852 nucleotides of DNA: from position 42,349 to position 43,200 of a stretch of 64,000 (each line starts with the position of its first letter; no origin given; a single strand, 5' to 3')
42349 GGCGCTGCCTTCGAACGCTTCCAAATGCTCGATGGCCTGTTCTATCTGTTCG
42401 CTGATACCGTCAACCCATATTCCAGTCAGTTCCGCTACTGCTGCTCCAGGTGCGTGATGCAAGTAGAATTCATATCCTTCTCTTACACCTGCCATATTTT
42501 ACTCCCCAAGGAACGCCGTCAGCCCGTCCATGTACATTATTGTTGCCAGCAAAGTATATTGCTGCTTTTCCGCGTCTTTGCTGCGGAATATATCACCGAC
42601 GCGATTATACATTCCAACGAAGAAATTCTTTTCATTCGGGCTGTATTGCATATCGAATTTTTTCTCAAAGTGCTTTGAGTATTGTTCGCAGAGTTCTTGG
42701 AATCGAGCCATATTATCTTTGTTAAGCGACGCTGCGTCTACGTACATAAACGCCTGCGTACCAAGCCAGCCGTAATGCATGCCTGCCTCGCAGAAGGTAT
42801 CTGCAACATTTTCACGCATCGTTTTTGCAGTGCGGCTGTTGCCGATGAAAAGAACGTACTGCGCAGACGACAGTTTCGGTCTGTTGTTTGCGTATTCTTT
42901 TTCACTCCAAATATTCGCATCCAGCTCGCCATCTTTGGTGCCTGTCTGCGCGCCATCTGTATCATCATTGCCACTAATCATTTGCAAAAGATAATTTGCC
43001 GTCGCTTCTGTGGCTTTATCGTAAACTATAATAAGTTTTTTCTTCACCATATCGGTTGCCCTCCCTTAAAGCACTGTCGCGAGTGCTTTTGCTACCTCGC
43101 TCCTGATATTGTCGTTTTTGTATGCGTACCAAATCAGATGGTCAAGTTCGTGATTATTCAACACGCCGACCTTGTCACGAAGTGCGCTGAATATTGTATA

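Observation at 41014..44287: Terminal four-gene sub-operon of unknown function: candidate undescribed defence / abortive-infection module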

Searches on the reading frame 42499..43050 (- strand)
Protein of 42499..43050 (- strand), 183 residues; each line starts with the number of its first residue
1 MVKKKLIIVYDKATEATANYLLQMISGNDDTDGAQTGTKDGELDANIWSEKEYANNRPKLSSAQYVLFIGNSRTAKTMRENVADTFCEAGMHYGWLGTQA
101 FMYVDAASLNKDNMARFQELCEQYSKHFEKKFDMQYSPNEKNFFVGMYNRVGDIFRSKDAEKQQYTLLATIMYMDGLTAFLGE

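Call 3: search_protein_families(library=pfam, proteins=[window:42499-43050:-], max_evalue=1)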
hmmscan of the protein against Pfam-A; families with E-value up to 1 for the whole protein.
window:42499-43050:- (183 aa): 1 family
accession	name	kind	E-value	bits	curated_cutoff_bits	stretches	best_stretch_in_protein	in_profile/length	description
PF01115.22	F_actin_cap_B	-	0.075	13.1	26.3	1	118-161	28-72/237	F-actin capping protein, beta subunit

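Call 4: search_protein_families(library=padloc, proteins=[window:42499-43050:-], max_evalue=1)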
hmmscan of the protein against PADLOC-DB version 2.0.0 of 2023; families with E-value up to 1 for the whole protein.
window:42499-43050:- (183 aa): 0 families

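Call 5: search_protein_families(library=phrogs, proteins=[window:42499-43050:-], max_evalue=1)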
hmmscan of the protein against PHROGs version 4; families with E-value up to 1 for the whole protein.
window:42499-43050:- (183 aa): 1 family
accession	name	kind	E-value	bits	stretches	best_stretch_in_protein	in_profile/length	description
phrog_17573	-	unknown function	0.048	14.2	1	138-176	59-97/268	-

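Call 6: search_protein_families(library=ncbifam, proteins=[window:42499-43050:-], max_evalue=1)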
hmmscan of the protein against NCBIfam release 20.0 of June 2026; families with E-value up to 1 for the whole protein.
window:42499-43050:- (183 aa): 0 families

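Call 25: find_homologous_proteins(query=window:42499-43050:-)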
Query window:42499-43050:- (183 aa): 8 proteins with E <= 0.001 among 31 candidates.
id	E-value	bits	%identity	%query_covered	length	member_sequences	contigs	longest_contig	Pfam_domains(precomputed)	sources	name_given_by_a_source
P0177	1.2e-118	411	100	100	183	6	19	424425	-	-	-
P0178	4.0e-87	308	74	100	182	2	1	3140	-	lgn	-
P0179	1.7e-83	297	71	100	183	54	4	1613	-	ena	-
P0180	4.2e-80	286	68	100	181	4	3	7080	-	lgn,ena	-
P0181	1.6e-44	170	56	72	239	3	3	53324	-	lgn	-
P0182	9.4e-43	164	40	99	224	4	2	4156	-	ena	-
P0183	1.3e-36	144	80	45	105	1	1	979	-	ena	-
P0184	1.0e-24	105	42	79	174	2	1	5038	-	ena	-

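Call 46: predict_structure(alignment_id=A3)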
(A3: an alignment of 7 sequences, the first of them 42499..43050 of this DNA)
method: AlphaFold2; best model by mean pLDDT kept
length: 183 residues; sequences in the alignment: 7
mean_pLDDT: 75.3   pTM: 0.76
mean pLDDT of the five models: 75.3, 65.4, 51.6, 51.0, 47.9
residues with pLDDT >= 90: 34; 70-90: 97; 50-70: 22; < 50: 30
segments of 3 or more residues with pLDDT < 50: 28-36, 129-133, 141-155
pLDDT, mean of each block of 10 residues (from residue 1): 83 87 67 49 84 89 89 82 83 92 86 82 66 49 41 55 86 86 72
secondary structure, 60 per line:
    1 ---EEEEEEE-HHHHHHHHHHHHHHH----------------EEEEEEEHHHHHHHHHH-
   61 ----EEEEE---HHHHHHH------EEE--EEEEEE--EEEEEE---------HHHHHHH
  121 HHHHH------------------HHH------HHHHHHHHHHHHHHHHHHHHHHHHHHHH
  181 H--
elements in order: E4-10 H12-26 E43-49 H50-59 E65-69 H73-79 E86-88 E91-96 E99-104 H114-125 H153-181

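Call 50: fold_search(model_id=the predicted structure, library=pdb)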
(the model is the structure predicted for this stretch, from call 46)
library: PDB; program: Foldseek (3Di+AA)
matches with E <= 10: 954; with E <= 0.001: 0
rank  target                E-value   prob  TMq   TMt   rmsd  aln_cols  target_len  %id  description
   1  8pxt_B                1.4e-02  0.89  0.29  0.10   8.2       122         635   15  Targeting extended blood antigens by Akkermansia muciniphila enzymes unveils a missing link for generating universal d (released 2024-02-28)
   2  2p62_A                2.4e-02  0.33  0.27  0.24  13.9       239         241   14  Crystal structure of hypothetical protein PH0156 from Pyrococcus horikoshii OT3 (released 2007-04-17)
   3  4pav_A                4.2e-02  0.23  0.20  0.25  12.4       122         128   13  Structure of hypothetical protein SA1046 from S. aureus. (released 2015-05-06)
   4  4m9q_A                4.2e-02  0.16  0.23  0.22  15.8       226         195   12  Crystal structure of C-terminally truncated Arl13B from Chlamydomonas rheinhardtii bound to GppNHp (released 2013-11-06)
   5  2cls_B                5.1e-02  0.41  0.22  0.22  10.0        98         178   16  The crystal structure of the human RND1 GTPase in the active GTP bound state (released 2006-05-04)
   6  6pwi_A                6.5e-02  0.84  0.32  0.11   4.3       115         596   15  Structure of CpGH84D (released 2019-09-11)
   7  5ufy                  6.5e-02  0.30  0.32  0.33   9.4       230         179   10  Structure of Streptococcus pneumoniae peptidoglycan O-acetyltransferase A (OatA) C-terminal catalytic domain (released 2017-10-25)
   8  6pv4_C                7.8e-02  0.75  0.30  0.11   4.9       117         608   10  Structure of CpGH84A (released 2019-09-11)
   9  4jd1_A                8.3e-02  0.11  0.18  0.21  18.5       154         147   11  Crystal Structure of Metallothiol Transferase FosB 2 from Bacillus anthracis str. Ames (released 2013-03-20)
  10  6v6v                  1.1e-01  0.35  0.23  0.24   9.2        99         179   19  Crystal structure of oncogenic RhoA mutant G14V complexed with GDP (released 2020-12-23)
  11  4m9q_C                1.1e-01  0.35  0.22  0.22  10.2        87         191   17  Crystal structure of C-terminally truncated Arl13B from Chlamydomonas rheinhardtii bound to GppNHp (released 2013-11-06)
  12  8p2f_E                1.1e-01  0.21  0.32  0.11  17.3       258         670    9  Staphylococcus aureus 70S ribosome with elongation factor G locked with fusidic acid cyclopentane in post-translocatio (released 2024-05-01)
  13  4ir0_A                1.1e-01  0.10  0.17  0.19  17.3       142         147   11  Crystal Structure of Metallothiol Transferase FosB 2 from Bacillus anthracis str. Ames (released 2013-01-23)
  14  7kdv_B                1.2e-01  0.15  0.21  0.10  13.6       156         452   12  Murine core lysosomal multienzyme complex (LMC) composed of acid beta-galactosidase (GLB1) and protective protein cath (released 2021-03-17)
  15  4m9q_B                1.2e-01  0.13  0.23  0.21  15.9       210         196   13  Crystal structure of C-terminally truncated Arl13B from Chlamydomonas rheinhardtii bound to GppNHp (released 2013-11-06)
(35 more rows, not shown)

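Call 80: search_protein_representatives(alignment_id=A3)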
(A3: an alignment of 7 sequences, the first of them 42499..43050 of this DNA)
Query: 7 sequences, 183 profile positions. Proteins with E-value up to 0.001 (for the whole library): 656; up to 1e-10: 406; up to 1e-30: 109. The best 150 are listed.
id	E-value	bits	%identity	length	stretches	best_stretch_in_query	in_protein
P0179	1.0e-92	325.2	-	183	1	1-183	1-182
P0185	6.7e-67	241.1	-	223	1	1-183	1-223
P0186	3.6e-66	238.8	-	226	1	4-182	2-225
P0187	3.2e-62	225.9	-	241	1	3-183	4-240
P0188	1.8e-59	216.9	-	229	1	1-183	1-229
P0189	4.0e-55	202.7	-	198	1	1-183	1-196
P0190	4.0e-55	202.7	-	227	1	1-181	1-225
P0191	1.2e-54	201.2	-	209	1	1-183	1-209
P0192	2.2e-50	187.3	-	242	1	4-182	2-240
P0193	2.3e-50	187.2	-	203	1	3-134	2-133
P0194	5.3e-50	186.1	-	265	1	2-182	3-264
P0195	2.6e-49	183.8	-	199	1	4-182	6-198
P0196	6.3e-49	182.5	-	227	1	2-183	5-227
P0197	1.1e-48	181.7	-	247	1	4-181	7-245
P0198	4.1e-48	179.9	-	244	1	3-181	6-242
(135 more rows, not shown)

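Call 85: search_protein_families(library=padloc, alignment_id=A7, max_evalue=0.01)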
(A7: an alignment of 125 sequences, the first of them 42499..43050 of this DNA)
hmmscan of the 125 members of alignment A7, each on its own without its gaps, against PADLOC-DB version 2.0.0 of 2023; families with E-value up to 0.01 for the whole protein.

A. member 1, window:42499-43050:- (183 aa): 0 families

B. families by the number of members that match (of 125 scanned): 17 families
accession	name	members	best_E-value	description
PDLC03841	LeoBC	6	0.00012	-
PDLC04594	PDC-M35B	2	4.2e-05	-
PDLC00963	Cas7b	1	0.00037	"CRISPR-associated protein Cas7/Csh2, subtype I-B/HMARI"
PDLC04595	PDC-M35B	1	0.00058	-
PDLC02449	BrxA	1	0.00091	BrxA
PDLC03158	Specificity_I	1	0.0019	Type I specificity subunit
PDLC01597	Csn2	1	0.0036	CAS-II-A; acquisition_associated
PDLC00970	Cas8c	1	0.0039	"CRISPR-associated protein Cas8c/Csd1, subtype I-C/DVULG"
PDLC02285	AbiEi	1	0.0066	AbiEi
PDLC02654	DrmMII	1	0.0068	DrmMII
PDLC00815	Cyclase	1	0.0075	oligonucleotide-cyclase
PDLC03927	PsyrA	1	0.0077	-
PDLC02552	PglZ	1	0.0081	PglZ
PDLC01084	C3a178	1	0.0082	putative invertase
PDLC00150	HamA1|HamA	1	0.0083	DUF1837 domain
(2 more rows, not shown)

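Call 91: search_solved_structures(query=A7, max_evalue=10, show_alignments=1)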
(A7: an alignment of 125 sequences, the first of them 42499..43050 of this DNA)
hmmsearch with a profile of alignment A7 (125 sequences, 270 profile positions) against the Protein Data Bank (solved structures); distinct sequences matched with E-value up to 10: 1.
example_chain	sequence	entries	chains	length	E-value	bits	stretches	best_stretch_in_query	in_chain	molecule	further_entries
1wf1_A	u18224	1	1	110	0.82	12.2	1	80-128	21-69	RNA-binding protein Raly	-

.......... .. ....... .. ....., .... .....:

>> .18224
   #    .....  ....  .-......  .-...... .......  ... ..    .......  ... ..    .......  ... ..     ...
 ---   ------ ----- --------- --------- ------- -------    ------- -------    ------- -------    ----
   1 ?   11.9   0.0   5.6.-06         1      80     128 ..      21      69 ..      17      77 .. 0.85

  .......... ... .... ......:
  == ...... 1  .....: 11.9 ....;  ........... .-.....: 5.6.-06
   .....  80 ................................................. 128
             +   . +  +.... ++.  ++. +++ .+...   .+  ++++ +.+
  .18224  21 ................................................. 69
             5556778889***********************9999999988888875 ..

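Call 98: find_encoding_contigs(protein=P0177, flank=6000, max_places=8)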
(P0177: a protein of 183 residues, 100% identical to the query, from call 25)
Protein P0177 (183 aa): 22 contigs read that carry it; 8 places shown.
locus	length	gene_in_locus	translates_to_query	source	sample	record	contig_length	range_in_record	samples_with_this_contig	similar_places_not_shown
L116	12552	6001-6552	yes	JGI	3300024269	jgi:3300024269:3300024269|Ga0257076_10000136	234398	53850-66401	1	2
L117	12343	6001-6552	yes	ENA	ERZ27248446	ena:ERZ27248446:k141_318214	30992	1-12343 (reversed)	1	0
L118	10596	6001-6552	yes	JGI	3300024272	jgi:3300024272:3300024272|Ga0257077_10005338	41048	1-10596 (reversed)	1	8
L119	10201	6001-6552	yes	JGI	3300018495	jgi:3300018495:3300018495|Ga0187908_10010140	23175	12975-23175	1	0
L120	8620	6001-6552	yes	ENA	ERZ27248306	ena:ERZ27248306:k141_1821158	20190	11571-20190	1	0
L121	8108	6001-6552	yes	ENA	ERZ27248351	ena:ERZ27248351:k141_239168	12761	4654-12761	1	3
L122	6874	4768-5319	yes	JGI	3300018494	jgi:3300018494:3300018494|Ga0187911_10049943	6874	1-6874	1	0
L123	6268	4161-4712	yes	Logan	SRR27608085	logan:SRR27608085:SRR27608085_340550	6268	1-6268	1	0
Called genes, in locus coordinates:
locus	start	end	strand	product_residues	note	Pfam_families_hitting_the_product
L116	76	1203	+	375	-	-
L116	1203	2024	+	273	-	-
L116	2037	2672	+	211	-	PF14353:CpXC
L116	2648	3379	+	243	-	-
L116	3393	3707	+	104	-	-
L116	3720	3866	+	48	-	-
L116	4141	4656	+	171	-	-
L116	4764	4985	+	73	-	-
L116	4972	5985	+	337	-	PF24698:DUF7662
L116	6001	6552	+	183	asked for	-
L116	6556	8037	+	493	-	-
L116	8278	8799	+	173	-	-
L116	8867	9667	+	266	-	PF00702:Hydrolase, PF13344:Hydrolase_6, PF13419:HAD_2 (weak), PF13242:Hydrolase_like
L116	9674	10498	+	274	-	PF01553:Acyltransferase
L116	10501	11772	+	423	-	PF01120:Alpha_L_fucos, PF14871:GHL6 (faint)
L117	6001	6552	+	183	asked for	-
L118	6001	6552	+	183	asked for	-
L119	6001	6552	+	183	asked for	-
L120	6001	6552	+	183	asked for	-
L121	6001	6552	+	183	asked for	-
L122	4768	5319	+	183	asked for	-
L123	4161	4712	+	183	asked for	-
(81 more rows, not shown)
